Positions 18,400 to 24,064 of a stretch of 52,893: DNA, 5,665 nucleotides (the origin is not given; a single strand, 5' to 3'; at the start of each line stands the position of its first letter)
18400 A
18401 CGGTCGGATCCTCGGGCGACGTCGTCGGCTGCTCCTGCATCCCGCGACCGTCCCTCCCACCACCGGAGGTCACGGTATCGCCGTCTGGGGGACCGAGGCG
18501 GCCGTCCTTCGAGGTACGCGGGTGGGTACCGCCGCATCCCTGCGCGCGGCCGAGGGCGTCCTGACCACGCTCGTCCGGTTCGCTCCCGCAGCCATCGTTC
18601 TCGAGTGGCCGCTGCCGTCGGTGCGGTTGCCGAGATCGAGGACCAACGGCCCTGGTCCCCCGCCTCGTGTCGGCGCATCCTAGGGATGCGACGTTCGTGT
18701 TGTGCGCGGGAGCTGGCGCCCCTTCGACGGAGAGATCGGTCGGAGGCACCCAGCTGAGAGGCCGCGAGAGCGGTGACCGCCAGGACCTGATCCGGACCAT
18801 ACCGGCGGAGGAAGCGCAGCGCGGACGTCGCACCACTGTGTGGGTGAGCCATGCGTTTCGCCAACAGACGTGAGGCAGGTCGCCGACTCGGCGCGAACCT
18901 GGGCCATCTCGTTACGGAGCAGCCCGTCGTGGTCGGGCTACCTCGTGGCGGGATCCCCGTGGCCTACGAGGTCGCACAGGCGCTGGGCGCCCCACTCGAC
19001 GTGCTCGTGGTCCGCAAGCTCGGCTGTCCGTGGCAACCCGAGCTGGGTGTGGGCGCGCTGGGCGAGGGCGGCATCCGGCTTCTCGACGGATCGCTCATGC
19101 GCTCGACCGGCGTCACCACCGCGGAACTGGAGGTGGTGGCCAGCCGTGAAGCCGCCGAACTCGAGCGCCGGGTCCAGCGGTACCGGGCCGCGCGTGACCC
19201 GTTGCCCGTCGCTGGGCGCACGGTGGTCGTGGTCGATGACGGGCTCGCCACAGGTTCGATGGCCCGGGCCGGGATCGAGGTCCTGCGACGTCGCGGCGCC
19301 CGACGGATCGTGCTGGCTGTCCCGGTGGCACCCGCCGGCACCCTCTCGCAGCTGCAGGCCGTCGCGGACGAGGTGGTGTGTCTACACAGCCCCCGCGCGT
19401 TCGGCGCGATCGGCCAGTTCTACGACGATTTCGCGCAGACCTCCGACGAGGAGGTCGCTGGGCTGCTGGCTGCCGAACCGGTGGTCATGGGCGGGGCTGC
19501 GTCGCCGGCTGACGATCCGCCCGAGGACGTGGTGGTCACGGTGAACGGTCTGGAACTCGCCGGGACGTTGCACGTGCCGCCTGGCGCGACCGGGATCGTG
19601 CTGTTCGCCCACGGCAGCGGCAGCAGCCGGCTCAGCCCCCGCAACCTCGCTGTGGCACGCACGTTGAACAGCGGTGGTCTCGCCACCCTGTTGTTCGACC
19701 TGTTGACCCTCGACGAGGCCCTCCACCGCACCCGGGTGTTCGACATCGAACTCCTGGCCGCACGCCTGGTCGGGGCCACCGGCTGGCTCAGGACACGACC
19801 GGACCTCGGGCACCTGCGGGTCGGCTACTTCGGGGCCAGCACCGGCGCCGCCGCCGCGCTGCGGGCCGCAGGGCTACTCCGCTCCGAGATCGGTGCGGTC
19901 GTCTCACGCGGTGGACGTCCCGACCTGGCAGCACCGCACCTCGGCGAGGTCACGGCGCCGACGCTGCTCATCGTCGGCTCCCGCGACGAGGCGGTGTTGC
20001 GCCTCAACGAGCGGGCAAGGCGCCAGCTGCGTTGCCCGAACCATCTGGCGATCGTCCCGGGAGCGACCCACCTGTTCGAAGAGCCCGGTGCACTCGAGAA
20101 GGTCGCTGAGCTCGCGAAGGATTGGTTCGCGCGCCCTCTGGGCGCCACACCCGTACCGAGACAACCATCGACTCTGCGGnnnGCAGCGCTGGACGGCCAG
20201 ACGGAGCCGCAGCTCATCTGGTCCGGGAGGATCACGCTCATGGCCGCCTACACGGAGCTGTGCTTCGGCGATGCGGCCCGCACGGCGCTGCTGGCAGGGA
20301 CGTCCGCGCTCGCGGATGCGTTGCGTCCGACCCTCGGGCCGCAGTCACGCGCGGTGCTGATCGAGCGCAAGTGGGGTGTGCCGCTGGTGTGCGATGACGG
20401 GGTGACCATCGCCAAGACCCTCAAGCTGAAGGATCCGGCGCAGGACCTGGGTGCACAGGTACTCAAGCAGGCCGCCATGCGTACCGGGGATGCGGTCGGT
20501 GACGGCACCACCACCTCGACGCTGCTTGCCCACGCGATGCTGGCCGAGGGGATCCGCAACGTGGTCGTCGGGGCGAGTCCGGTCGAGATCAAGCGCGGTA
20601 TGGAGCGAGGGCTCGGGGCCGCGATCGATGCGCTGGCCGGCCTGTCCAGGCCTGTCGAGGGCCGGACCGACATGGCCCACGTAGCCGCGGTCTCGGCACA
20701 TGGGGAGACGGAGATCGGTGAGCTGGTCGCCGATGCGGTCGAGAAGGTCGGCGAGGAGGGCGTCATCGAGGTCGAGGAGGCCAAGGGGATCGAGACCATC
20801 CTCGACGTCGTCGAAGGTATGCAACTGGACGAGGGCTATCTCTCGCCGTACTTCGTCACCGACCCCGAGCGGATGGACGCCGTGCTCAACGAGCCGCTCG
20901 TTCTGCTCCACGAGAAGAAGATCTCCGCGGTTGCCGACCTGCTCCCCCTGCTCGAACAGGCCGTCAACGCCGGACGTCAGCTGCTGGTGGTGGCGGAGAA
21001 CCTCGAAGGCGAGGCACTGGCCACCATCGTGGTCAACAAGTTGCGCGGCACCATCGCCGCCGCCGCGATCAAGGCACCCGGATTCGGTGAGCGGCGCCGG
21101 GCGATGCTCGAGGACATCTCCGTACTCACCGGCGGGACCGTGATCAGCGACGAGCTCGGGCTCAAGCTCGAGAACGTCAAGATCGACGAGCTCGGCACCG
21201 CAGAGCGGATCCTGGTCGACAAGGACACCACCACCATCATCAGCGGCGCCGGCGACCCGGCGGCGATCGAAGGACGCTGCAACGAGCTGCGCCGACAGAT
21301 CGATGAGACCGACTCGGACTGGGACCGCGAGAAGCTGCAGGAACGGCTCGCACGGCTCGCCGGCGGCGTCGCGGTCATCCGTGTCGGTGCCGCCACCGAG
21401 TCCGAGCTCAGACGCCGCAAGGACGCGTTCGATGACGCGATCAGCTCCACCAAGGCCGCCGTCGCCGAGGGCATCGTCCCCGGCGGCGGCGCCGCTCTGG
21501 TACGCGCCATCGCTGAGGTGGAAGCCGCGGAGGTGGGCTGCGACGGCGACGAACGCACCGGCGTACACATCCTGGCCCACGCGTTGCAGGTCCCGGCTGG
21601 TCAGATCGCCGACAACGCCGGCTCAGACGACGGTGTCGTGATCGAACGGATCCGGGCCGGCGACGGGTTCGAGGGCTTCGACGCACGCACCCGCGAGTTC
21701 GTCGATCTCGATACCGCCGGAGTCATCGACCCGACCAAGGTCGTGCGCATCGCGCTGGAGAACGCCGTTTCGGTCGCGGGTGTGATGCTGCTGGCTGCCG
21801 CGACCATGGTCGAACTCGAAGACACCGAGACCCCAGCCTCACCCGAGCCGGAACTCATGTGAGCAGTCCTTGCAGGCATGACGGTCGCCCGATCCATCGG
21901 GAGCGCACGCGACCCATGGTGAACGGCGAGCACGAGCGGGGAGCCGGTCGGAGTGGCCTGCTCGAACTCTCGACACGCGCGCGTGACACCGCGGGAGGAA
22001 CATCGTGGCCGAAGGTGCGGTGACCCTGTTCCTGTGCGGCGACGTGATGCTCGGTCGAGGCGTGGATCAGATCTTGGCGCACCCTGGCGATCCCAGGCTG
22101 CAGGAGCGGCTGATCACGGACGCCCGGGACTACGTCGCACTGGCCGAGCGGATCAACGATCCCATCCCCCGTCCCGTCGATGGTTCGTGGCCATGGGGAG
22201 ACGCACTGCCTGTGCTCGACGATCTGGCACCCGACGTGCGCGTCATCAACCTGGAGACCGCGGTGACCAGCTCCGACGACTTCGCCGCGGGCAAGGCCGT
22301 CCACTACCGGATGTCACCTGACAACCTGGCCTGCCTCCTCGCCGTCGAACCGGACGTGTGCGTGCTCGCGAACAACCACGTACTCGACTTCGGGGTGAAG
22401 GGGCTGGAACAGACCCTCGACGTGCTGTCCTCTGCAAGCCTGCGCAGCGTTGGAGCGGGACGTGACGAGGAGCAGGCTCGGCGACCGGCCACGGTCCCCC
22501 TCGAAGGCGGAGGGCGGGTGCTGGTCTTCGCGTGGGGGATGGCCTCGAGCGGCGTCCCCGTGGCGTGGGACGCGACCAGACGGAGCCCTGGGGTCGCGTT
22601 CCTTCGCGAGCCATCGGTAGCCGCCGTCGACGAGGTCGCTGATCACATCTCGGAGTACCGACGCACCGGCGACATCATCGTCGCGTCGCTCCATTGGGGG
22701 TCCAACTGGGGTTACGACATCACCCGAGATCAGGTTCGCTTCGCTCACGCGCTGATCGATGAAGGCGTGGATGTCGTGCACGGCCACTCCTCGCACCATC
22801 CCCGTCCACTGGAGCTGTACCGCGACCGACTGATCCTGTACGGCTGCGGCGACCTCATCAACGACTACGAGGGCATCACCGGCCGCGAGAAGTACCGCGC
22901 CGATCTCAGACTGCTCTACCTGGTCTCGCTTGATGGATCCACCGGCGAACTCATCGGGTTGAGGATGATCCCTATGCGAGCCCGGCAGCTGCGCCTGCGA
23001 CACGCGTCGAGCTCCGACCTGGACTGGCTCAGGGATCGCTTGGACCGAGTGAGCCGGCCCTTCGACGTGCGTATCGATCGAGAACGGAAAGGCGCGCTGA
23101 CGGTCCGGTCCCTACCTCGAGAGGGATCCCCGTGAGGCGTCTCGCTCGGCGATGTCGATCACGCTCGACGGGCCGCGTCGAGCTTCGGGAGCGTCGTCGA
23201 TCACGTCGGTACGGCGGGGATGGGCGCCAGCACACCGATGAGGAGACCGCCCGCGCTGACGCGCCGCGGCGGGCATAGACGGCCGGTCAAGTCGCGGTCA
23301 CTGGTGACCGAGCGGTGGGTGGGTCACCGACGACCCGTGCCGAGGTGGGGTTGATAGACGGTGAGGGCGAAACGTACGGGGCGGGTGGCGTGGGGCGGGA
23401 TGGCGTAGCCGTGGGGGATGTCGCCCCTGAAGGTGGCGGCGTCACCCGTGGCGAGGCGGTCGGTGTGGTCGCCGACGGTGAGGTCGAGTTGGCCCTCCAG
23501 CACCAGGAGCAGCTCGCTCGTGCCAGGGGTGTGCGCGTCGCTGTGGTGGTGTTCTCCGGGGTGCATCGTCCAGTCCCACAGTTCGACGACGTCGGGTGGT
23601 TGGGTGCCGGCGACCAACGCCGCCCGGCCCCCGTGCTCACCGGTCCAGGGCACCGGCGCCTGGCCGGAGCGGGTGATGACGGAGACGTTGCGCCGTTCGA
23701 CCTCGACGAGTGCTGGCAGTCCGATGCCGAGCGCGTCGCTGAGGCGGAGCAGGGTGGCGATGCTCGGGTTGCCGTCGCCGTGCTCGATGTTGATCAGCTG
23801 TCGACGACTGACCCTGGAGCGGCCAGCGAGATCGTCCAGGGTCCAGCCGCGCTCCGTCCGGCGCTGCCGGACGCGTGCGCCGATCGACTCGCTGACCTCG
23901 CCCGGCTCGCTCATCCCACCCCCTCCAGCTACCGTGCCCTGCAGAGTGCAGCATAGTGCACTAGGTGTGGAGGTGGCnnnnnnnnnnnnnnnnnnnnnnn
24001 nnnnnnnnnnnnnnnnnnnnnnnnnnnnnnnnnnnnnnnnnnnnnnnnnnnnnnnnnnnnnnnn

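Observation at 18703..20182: TPP riboswitch aptamer in front of a PRTase/dienelactone-hydrolase gene instead of a thiamine gene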

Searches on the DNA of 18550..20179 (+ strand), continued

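Call 81: search_rna_families(source=L013, threshold=evalue, max_evalue=0.01, show_alignments=1)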
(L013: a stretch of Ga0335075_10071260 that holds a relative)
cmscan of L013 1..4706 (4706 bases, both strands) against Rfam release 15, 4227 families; matches with E-value up to 0.01: 1.
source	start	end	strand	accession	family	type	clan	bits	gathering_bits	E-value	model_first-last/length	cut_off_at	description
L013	2670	2819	-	RF00059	TPP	Cis-reg; riboswitch;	-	39.6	54.3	2.2e-05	1-105/105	no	TPP riboswitch aptamer (THI element)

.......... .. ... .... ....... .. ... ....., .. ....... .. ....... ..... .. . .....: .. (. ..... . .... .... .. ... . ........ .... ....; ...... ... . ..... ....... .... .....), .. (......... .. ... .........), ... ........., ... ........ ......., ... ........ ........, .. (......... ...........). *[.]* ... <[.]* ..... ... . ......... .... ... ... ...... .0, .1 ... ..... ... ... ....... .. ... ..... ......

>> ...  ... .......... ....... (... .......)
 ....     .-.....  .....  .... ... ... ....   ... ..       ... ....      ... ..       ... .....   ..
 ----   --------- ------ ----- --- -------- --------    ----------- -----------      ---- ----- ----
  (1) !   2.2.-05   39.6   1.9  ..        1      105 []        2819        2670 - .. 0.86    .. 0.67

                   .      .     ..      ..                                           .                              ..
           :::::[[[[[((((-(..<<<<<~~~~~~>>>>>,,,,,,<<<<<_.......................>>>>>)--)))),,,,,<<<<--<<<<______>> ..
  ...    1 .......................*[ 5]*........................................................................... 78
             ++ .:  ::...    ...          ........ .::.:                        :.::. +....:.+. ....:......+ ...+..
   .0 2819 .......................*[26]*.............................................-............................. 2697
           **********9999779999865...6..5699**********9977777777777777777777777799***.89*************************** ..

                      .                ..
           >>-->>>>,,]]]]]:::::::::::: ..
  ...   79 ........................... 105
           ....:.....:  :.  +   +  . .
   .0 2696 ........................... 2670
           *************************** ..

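Call 87: search_rna_families(sources=[L009, L010, L014], threshold=evalue, max_evalue=0.1)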
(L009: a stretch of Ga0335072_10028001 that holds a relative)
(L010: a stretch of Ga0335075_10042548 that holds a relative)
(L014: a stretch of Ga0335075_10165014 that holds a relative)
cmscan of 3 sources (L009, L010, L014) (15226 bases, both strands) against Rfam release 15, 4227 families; matches with E-value up to 0.1: 0.
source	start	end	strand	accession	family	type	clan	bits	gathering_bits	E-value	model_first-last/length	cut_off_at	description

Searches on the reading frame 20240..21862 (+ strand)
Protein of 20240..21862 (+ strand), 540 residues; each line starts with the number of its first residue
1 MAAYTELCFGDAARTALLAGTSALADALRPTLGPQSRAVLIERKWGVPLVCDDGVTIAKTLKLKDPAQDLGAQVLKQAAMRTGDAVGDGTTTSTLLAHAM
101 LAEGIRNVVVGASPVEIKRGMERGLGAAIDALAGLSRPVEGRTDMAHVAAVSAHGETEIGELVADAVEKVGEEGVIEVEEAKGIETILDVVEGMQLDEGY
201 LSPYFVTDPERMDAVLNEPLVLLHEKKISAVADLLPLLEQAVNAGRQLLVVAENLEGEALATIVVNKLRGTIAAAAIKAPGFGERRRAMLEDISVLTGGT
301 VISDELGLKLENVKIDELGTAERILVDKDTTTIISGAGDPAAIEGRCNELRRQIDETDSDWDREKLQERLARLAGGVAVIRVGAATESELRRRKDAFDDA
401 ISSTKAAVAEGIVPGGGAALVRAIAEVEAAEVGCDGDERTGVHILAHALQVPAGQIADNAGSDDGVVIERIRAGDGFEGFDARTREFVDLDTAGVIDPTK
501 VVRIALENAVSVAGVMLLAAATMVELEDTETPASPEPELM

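Call 6: search_protein_families(library=pfam, proteins=[window:20240-21862:+], max_evalue=0.001)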
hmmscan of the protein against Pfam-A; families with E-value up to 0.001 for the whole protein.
window:20240-21862:+ (540 aa): 1 family
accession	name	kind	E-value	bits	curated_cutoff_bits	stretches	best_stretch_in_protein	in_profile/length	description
PF00118.29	Cpn60_TCP1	-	1.2e-65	222.6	34.3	1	24-519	1-482/490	TCP-1/cpn60 chaperonin family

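Call 7: search_protein_families(library=ncbifam, proteins=[window:20240-21862:+], max_evalue=0.001)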
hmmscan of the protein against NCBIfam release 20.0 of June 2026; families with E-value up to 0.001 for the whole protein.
window:20240-21862:+ (540 aa): 19 families
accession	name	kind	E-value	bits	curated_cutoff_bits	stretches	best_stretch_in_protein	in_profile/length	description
NF009489.0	PRK12851.1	subfamily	1.2e-222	740.1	464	1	5-537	4-535/541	chaperonin GroEL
TIGR02348.1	GroEL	equivalog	3e-208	692.6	582.1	1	6-527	3-524/526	chaperonin GroEL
NF009487.0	PRK12849.1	subfamily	4e-208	692.1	352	1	6-532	4-529/543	chaperonin GroEL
NF000592.1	PRK00013.1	subfamily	5.1e-208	691.8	397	1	6-525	3-522/524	chaperonin GroEL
NF009488.0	PRK12850.1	subfamily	3.1e-205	682.8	475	1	5-535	4-533/544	chaperonin GroEL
NF010704.0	PRK14104.1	subfamily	9.2e-176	585.3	1041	1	5-535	4-534/546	chaperonin GroEL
NF038369.1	GroEL3_Chlamy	exception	2.2e-62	211.4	600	1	55-519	48-502/506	variant chaperonin GroEL3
NF038370.1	GroEL2_Chlamy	exception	5.7e-49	167.1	600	1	18-526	16-522/533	variant chaperonin GroEL2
NF041082.2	thermosome_alpha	equivalog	6.9e-21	74.7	450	2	11-217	17-237/519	thermosome subunit alpha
NF041083.2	thermosome_beta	equivalog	2.1e-20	73.2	400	2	11-174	17-183/520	thermosome subunit beta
TIGR02345.1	chap_CCT_eta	equivalog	9.7e-20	70.3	669.2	2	21-140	27-141/523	T-complex protein 1 subunit eta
TIGR02347.1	chap_CCT_zeta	equivalog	2.1e-17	62.9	587.15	2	382-520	377-520/531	T-complex protein 1 subunit zeta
TIGR02341.1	chap_CCT_beta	equivalog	3.5e-16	58.9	522.15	2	10-151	12-156/519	T-complex protein 1 subunit beta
TIGR02344.1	chap_CCT_gamma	equivalog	1.6e-14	53.4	553.45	2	10-173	14-173/526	T-complex protein 1 subunit gamma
TIGR02339.1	thermosome_arch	subfamily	2e-14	53.2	671.1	2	12-174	16-183/521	thermosome subunit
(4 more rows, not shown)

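Call 50: search_protein_families(library=padloc, proteins=[window:20240-21859:+], max_evalue=0.001)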
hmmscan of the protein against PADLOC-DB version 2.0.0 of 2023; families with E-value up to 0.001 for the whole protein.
window:20240-21859:+ (540 aa): 0 families

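Call 74: find_homologous_proteins(query=window:20240-21859:+, max_evalue=1e-50)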
Query window:20240-21859:+ (540 aa): 8000 proteins with E <= 1e-50 among 8000 candidates; the best 120 are listed.
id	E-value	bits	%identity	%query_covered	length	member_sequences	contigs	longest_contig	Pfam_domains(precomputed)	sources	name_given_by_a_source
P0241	0.0e+0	1127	100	100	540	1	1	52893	PF00118.30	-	-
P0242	0.0e+0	1125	100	100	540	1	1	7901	PF00118.30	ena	-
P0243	0.0e+0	1114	99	100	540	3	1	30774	PF00118.30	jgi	jgi:chaperonin GroEL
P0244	3.3e-296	1001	89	100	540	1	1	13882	PF00118.30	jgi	jgi:chaperonin GroEL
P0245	5.2e-294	994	87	100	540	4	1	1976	PF00118.30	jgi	jgi:chaperonin GroEL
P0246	2.1e-287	972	86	100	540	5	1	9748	PF00118.30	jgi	jgi:chaperonin GroEL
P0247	9.0e-285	963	85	97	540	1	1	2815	PF00118.30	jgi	jgi:chaperonin GroEL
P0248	7.3e-282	954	84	100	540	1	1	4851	PF00118.30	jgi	jgi:chaperonin GroEL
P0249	1.6e-278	943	84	100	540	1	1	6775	PF00118.30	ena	-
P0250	1.0e-273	927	82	100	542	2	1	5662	PF00118.30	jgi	jgi:chaperonin GroEL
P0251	6.4e-267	905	78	100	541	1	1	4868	PF00118.30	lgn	-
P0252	9.1e-256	868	76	99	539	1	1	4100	PF00118.30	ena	-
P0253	1.3e-247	841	73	100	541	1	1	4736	PF00118.30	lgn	-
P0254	1.7e-243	827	74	96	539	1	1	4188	PF00118.30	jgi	jgi:chaperonin GroEL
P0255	1.9e-238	811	71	99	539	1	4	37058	PF00118.30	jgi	jgi:chaperonin GroEL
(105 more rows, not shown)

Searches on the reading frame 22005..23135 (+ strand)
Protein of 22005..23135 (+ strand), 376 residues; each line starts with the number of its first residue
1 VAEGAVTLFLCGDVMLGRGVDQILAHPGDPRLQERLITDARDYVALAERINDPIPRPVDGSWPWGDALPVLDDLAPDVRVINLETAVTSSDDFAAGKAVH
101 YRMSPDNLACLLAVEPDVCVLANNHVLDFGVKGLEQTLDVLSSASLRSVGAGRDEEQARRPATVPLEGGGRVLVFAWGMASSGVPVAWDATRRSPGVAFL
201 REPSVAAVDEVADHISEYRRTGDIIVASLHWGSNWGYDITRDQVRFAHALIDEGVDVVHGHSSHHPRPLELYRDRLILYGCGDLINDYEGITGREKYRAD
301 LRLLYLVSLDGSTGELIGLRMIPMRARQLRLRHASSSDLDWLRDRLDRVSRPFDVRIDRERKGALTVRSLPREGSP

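Call 6: search_protein_families(library=pfam, proteins=[window:22005-23135:+], max_evalue=0.001)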
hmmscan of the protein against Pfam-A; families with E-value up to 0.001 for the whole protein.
window:22005-23135:+ (376 aa): 1 family
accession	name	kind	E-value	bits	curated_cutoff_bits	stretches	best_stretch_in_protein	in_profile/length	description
PF09587.15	PGA_cap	-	4.3e-78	262.8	27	1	7-288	1-255/255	Bacterial capsule synthesis protein PGA_cap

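Call 7: search_protein_families(library=ncbifam, proteins=[window:22005-23135:+], max_evalue=0.001)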
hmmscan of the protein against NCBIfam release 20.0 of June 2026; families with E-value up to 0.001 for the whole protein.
window:22005-23135:+ (376 aa): 1 family
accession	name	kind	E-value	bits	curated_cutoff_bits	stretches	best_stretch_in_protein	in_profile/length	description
NF038314.1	epimerase_MslH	equivalog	7.4e-21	74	700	2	195-289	226-320/439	lasso peptide C-terminal Trp epimerase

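Call 50: search_protein_families(library=padloc, proteins=[window:22005-23132:+], max_evalue=0.001)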
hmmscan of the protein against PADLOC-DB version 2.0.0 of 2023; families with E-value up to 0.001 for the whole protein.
window:22005-23132:+ (376 aa): 0 families

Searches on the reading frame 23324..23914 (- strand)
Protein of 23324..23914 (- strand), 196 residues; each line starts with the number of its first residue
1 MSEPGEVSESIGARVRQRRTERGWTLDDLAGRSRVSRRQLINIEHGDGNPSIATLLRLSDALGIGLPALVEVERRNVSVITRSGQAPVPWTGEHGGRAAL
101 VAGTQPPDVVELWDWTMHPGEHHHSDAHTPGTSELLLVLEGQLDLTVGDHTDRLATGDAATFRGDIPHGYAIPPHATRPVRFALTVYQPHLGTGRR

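Call 44: search_protein_families(library=pfam, proteins=[window:23324-23914:-], max_evalue=0.00001)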
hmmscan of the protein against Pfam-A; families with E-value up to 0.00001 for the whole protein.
window:23324-23914:- (196 aa): 4 families
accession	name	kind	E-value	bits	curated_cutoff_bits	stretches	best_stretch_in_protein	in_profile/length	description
PF01381.28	HTH_3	-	2.2e-12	47.2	23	1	15-67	1-53/55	Helix-turn-helix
PF07883.17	Cupin_2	-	2.3e-10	40.5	27.2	1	115-172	3-58/70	Cupin domain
PF13560.12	HTH_31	-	2.5e-10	40.9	27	1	11-65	2-57/64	Helix-turn-helix domain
PF12844.13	HTH_19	-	8.8e-10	38.8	30.2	1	12-64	1-53/64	Helix-turn-helix domain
